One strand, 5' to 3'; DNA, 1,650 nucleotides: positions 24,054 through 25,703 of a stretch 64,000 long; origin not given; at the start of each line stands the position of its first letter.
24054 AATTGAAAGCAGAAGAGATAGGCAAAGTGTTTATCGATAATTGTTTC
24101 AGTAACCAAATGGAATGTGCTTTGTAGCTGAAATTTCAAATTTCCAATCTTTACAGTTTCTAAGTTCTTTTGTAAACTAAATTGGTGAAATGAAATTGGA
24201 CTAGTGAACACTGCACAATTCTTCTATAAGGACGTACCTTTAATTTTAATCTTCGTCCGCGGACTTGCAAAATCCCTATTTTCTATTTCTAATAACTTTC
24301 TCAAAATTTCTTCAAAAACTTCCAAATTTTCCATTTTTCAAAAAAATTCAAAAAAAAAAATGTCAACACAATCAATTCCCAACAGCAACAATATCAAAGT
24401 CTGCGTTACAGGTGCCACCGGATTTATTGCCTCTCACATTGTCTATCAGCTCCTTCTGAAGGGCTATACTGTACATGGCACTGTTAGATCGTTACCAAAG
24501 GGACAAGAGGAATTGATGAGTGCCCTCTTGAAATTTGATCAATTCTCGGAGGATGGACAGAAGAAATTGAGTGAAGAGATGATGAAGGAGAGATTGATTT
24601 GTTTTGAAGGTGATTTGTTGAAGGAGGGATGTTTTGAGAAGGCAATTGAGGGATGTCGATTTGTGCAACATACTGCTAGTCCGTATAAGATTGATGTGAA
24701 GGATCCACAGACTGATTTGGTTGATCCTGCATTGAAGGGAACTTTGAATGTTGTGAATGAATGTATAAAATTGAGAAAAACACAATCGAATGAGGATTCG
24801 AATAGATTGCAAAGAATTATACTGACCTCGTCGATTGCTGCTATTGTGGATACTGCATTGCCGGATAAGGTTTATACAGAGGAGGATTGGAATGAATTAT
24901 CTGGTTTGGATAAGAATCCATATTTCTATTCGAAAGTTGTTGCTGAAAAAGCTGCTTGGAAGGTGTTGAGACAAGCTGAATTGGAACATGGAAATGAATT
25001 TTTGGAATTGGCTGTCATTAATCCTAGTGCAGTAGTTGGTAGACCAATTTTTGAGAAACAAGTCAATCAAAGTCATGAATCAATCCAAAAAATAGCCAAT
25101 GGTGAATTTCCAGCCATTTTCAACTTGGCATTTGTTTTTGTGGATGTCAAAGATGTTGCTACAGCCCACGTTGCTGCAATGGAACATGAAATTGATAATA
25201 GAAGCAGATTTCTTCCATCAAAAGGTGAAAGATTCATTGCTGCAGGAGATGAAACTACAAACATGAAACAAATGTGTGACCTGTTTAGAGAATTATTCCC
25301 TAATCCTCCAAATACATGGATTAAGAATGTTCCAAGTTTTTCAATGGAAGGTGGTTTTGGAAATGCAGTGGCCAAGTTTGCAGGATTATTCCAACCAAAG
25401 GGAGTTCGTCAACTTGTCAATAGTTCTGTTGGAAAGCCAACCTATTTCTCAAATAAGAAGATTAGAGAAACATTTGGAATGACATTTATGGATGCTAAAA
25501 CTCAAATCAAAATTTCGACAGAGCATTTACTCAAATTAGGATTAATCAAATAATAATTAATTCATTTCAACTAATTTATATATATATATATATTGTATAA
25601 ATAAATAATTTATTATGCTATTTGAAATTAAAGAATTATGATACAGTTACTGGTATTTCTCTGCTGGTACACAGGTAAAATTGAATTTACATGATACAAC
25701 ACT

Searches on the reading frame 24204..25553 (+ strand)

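Call 72: search_protein_families(library=pfam, proteins=[window:24204-25553:+], max_evalue=0.0001)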
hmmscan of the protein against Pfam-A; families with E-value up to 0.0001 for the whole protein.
window:24204-25553:+ (449 aa): 6 families
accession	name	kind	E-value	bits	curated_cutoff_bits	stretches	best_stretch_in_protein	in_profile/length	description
PF01370.27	Epimerase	-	4e-17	62.9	20.9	1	66-328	1-227/240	NAD dependent epimerase/dehydratase family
PF01073.25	3Beta_HSD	-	3.3e-16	59.6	22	1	68-333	2-236/280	3-beta hydroxysteroid dehydrogenase/isomerase family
PF07993.18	NAD_binding_4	-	1.4e-14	54.3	20.1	1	68-283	1-213/258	Male sterility protein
PF16363.11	GDP_Man_Dehyd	-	4.9e-06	26.7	27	1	68-164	2-89/332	GDP-mannose 4,6 dehydratase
PF05368.20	NmrA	-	7.6e-05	22.9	27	0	65-177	4-95/298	NmrA-like family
PF13460.12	NAD_binding_10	-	9.4e-05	22.8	27.2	0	70-212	1-100/184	NAD(P)H-binding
